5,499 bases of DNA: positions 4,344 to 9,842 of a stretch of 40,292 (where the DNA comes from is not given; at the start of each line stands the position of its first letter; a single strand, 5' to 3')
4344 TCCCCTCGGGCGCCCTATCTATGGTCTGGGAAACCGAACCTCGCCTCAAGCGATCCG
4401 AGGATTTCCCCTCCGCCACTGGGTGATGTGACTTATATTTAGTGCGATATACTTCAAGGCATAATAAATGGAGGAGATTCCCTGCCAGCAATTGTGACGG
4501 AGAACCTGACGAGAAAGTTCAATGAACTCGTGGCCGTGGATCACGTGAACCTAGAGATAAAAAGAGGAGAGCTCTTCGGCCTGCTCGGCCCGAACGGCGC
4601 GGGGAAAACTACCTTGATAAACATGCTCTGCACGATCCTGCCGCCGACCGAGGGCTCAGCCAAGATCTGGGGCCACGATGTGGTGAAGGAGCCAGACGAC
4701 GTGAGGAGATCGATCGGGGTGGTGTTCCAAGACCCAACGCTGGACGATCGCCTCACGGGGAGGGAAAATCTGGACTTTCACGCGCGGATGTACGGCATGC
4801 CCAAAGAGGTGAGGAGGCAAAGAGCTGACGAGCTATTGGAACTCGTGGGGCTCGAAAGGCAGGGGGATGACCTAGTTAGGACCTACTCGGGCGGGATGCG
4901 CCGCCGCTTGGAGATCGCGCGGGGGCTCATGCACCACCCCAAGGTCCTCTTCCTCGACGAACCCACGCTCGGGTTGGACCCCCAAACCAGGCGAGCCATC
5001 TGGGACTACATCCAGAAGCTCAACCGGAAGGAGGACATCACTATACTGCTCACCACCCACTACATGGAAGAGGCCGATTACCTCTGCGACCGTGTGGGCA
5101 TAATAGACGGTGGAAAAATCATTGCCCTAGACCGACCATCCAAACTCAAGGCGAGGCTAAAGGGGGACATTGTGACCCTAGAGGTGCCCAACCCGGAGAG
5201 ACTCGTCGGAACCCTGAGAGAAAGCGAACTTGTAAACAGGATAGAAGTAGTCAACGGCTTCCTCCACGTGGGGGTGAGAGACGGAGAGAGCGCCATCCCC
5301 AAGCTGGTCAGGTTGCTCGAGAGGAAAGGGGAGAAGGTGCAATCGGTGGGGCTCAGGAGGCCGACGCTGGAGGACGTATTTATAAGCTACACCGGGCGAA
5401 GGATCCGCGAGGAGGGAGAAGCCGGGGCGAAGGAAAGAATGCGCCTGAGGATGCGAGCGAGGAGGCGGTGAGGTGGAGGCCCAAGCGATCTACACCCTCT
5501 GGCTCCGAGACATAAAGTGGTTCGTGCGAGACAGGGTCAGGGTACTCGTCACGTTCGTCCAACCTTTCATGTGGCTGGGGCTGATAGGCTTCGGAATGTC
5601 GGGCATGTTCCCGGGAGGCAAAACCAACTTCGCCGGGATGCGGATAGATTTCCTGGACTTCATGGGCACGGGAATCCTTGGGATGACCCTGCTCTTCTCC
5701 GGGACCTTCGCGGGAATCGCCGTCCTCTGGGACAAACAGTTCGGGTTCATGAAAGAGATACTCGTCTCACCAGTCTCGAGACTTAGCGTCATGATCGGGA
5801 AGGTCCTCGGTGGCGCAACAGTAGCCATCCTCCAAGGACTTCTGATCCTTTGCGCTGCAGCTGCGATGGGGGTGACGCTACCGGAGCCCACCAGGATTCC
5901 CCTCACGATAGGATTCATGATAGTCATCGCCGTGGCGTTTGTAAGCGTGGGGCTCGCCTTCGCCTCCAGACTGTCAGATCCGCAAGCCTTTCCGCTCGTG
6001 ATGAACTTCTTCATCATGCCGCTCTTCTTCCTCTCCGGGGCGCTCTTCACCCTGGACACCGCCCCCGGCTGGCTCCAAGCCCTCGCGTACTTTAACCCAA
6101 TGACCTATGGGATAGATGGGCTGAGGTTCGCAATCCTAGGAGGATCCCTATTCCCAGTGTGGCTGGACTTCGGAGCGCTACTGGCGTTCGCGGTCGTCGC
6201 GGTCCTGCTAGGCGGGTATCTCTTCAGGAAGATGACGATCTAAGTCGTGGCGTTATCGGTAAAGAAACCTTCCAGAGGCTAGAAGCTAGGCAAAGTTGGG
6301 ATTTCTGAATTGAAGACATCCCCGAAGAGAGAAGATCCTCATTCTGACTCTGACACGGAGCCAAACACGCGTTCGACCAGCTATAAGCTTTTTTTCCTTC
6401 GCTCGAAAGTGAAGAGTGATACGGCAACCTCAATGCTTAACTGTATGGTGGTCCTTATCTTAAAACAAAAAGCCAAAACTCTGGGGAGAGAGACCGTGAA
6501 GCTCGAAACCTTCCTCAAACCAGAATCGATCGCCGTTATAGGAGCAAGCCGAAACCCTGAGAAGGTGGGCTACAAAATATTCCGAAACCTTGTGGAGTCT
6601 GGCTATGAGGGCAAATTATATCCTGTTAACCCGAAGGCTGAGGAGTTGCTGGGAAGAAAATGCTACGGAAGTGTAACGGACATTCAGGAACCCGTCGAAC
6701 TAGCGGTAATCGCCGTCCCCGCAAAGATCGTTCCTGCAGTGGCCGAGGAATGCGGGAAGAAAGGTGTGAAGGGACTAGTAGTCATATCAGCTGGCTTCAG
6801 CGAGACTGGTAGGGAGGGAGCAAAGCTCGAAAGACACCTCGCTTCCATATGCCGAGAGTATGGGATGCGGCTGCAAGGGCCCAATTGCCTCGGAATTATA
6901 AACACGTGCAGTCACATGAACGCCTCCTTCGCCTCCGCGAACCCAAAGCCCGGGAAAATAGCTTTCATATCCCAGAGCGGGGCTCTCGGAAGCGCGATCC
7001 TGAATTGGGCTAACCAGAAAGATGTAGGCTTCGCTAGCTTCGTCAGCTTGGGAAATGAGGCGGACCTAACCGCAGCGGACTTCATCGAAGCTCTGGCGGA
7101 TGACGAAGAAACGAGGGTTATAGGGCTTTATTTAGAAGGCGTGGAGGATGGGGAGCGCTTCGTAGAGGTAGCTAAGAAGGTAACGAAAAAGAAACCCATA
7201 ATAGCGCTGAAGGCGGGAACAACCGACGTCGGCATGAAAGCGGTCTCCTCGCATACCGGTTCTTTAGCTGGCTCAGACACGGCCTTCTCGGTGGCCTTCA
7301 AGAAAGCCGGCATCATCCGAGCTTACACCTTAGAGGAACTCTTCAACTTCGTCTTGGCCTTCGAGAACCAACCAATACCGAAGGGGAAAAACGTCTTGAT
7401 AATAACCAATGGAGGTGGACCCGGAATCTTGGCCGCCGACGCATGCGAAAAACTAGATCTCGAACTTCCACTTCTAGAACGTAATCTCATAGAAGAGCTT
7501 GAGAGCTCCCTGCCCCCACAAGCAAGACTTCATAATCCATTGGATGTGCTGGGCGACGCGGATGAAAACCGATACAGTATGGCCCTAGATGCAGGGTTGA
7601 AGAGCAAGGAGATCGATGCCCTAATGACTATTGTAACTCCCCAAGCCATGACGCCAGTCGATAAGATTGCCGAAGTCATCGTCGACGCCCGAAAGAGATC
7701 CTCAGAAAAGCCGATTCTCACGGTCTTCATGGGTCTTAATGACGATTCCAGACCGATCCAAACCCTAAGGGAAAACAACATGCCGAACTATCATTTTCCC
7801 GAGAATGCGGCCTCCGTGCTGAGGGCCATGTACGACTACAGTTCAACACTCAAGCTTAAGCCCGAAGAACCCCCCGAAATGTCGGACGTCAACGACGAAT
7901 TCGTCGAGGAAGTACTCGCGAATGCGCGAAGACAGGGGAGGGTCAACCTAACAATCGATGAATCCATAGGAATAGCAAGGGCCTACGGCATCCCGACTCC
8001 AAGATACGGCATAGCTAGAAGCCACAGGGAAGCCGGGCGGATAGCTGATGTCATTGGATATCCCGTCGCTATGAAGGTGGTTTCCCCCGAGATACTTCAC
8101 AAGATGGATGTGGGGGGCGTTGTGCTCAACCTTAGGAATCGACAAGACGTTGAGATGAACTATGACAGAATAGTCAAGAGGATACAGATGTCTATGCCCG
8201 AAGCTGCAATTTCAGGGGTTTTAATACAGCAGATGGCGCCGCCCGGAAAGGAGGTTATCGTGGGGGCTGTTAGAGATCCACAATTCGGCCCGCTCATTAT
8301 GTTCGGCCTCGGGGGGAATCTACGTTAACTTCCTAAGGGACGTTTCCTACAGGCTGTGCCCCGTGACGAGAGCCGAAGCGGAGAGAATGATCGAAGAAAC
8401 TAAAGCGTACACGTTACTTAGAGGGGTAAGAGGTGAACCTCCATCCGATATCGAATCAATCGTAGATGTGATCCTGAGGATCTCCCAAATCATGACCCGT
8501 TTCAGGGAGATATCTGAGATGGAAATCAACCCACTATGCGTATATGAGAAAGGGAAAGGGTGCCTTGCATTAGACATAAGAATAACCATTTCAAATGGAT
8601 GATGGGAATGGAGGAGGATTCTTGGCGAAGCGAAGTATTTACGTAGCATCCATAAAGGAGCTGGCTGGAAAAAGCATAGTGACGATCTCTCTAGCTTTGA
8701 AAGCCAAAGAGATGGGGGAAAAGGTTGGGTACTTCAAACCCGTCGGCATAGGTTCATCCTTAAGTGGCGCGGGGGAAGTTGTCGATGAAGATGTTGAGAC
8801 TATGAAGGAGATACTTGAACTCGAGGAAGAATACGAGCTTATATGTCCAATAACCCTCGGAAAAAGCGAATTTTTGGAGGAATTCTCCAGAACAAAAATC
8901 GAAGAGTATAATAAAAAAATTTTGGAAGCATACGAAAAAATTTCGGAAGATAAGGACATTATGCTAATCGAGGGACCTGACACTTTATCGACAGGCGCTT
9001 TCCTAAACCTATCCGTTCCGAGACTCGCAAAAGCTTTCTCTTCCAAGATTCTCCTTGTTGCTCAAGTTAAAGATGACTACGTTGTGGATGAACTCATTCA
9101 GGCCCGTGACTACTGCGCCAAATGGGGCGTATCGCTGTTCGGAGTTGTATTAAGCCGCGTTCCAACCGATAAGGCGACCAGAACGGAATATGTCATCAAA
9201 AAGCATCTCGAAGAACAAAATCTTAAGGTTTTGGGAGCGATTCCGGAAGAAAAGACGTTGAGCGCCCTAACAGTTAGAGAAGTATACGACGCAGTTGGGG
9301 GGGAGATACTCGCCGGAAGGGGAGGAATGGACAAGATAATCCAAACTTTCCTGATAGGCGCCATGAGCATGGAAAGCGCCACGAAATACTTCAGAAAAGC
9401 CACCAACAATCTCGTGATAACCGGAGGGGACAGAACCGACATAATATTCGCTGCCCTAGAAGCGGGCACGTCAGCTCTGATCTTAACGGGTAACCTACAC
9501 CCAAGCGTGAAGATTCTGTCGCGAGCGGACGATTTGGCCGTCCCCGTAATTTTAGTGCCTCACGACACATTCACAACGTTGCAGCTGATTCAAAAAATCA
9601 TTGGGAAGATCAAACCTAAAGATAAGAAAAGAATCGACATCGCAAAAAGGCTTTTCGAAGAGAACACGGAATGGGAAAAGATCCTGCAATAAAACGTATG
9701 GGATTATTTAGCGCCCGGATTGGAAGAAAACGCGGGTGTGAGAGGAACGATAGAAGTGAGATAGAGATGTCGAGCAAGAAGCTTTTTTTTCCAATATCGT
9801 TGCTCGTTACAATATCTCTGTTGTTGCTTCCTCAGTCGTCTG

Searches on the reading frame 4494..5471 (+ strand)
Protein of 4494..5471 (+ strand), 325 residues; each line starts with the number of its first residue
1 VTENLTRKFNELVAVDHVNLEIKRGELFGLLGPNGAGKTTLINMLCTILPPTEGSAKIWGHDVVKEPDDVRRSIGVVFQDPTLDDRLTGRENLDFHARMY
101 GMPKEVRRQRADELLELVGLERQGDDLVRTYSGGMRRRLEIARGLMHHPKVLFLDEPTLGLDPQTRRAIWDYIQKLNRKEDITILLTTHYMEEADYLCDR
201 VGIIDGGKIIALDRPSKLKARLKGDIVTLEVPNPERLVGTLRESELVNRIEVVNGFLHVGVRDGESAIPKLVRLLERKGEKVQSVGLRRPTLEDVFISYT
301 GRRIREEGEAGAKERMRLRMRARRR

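Call 48: search_protein_families(library=pfam, proteins=[window:4494-5471:+], max_evalue=0.001)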
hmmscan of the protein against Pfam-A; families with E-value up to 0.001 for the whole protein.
window:4494-5471:+ (325 aa): 5 families
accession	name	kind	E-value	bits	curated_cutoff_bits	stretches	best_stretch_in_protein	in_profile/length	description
PF00005.33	ABC_tran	-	5.5e-37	127.9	25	1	16-158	2-136/137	ABC transporter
PF13304.12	AAA_21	-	7.9e-10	39.7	27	1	148-189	257-298/304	AAA domain, putative AbiEii toxin, Type IV TA system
PF13732.12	DrrA1-3_C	-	4e-09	37.5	27.4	1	215-300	3-81/81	ATP-binding protein DrrA1-3-like, C-terminal domain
PF13476.12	AAA_23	-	0.00014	23.1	27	1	18-49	13-43/201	AAA domain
PF13555.12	AAA_29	-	0.00079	19.6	27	0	18-53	15-50/61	P-loop containing region of AAA domain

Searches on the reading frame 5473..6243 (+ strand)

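Call 48: search_protein_families(library=pfam, proteins=[window:5473-6243:+], max_evalue=0.001)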
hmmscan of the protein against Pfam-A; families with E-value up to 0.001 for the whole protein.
window:5473-6243:+ (256 aa): 3 families
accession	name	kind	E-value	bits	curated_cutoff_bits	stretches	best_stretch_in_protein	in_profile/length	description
PF01061.29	ABC2_membrane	-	7.9e-33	114.2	26.9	1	5-221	2-210/211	ABC-2 type transporter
PF12698.13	ABC2_membrane_3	-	5.5e-22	78.8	31.6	1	60-247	160-345/347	ABC-2 family transporter protein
PF12679.13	ABC2_membrane_2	-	0.00028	20.7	27.2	1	86-254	92-281/283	ABC-2 family transporter protein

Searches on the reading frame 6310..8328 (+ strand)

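Call 48: search_protein_families(library=pfam, proteins=[window:6310-8328:+], max_evalue=0.001)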
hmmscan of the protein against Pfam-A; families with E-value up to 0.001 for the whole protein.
window:6310-8328:+ (672 aa): 6 families
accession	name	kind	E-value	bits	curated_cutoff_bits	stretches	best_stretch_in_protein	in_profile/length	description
PF13607.11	Succ_CoA_lig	-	9.4e-55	184.6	27.4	1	214-350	1-137/138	Succinyl-CoA ligase like flavodoxin domain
PF13549.11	ATP-grasp_5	-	8.3e-47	159.8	27.6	1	539-670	2-133/221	ATP-grasp domain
PF13380.12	CoA_binding_2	-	1.5e-28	100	22.8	1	73-198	2-115/116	CoA binding domain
PF02629.25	CoA_binding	-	2.9e-16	60.5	22.3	1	70-162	2-97/97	CoA binding domain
PF19045.5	Ligase_CoA_2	-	7e-13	49.4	23.7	1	362-513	1-157/162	Ligase-CoA domain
PF00549.24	Ligase_CoA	-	0.00053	20.5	24.5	0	220-321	1-109/128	CoA-ligase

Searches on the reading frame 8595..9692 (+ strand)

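Call 48: search_protein_families(library=pfam, proteins=[window:8595-9692:+], max_evalue=0.001)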
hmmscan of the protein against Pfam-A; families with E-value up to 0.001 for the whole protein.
window:8595-9692:+ (365 aa): 3 families
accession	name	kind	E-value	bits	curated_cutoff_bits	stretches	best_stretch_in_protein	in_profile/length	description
PF07085.17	DRTGG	-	1.4e-31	108.9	25.2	1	229-334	1-104/105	DRTGG domain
PF13500.12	AAA_26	-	8.1e-28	98.1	27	1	13-224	1-196/198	AAA domain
PF01656.29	CbiA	-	3e-07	30.9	25.4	1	15-225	1-118/125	CobQ/CobB/MinD/ParA nucleotide binding domain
